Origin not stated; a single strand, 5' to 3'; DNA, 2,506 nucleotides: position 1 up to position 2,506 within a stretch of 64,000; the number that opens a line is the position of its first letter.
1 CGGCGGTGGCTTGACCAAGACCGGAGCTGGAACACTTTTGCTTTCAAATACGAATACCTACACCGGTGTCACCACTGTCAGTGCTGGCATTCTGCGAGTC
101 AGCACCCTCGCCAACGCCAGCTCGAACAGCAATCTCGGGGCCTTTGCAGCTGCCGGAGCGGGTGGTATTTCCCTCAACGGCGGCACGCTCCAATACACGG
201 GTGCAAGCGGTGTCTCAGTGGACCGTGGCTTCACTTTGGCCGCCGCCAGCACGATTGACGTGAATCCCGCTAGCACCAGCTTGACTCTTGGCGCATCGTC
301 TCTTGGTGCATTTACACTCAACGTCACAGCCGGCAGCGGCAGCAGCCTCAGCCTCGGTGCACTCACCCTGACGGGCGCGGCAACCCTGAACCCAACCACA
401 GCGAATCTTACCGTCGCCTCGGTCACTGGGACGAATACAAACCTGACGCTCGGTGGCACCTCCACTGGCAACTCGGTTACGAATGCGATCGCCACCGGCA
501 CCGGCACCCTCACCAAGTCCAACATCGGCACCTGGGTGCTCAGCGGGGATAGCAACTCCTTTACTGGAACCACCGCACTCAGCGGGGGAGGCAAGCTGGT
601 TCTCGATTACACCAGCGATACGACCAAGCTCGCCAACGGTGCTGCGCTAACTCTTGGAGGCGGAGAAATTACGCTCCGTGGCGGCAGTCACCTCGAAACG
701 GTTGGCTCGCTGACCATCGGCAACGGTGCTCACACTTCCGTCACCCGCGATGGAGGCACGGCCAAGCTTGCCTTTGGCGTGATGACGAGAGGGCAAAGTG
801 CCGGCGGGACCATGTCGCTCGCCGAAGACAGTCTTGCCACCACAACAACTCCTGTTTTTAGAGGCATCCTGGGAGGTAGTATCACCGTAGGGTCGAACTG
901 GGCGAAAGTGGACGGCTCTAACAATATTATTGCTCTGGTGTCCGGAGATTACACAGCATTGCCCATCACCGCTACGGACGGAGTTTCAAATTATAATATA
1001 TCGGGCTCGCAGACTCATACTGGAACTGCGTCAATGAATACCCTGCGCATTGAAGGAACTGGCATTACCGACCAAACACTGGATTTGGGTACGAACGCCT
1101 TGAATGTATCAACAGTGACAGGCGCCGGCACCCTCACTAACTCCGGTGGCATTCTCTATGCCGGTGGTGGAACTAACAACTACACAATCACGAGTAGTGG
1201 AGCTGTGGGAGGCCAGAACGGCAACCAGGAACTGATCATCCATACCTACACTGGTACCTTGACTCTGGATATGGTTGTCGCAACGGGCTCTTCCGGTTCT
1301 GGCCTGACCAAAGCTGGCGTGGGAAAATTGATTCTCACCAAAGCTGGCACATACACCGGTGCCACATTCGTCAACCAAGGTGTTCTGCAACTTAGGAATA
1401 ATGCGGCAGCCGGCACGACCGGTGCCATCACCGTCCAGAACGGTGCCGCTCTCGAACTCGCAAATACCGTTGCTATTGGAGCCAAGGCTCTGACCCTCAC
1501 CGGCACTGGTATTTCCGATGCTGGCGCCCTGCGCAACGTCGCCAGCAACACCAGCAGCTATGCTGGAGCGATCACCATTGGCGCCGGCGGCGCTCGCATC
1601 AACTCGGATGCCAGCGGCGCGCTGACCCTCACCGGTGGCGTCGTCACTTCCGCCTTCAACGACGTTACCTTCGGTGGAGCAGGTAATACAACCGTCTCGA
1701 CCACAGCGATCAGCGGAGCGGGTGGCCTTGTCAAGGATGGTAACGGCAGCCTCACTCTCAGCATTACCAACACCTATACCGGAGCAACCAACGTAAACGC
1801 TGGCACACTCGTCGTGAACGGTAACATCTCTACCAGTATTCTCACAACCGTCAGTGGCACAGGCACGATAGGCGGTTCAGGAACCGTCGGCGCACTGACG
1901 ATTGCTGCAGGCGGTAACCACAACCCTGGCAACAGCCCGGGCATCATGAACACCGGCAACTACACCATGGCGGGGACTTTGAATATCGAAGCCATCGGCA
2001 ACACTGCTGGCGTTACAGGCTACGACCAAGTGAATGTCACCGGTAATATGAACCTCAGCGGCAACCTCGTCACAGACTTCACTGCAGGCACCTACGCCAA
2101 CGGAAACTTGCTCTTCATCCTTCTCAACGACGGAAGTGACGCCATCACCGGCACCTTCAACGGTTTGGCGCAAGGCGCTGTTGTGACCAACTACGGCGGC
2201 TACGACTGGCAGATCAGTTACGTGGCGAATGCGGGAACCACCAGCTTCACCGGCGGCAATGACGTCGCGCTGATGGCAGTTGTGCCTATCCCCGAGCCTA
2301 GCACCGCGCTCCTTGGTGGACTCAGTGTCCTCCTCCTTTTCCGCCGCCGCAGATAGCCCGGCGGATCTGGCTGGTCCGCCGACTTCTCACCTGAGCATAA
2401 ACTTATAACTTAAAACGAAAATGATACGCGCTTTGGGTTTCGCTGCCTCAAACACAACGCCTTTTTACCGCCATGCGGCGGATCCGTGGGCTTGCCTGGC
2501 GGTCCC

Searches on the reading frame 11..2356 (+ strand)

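Call 18: search_protein_families(library=pfam, proteins=[window:11-2356:+], max_evalue=0.01)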
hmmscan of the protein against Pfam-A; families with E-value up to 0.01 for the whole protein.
window:11-2356:+ (781 aa): 1 family
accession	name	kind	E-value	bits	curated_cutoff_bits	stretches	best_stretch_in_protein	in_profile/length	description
PF12951.13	PATR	-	4.2e-25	87.9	27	4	2-30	2-30/30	Passenger-associated-transport-repeat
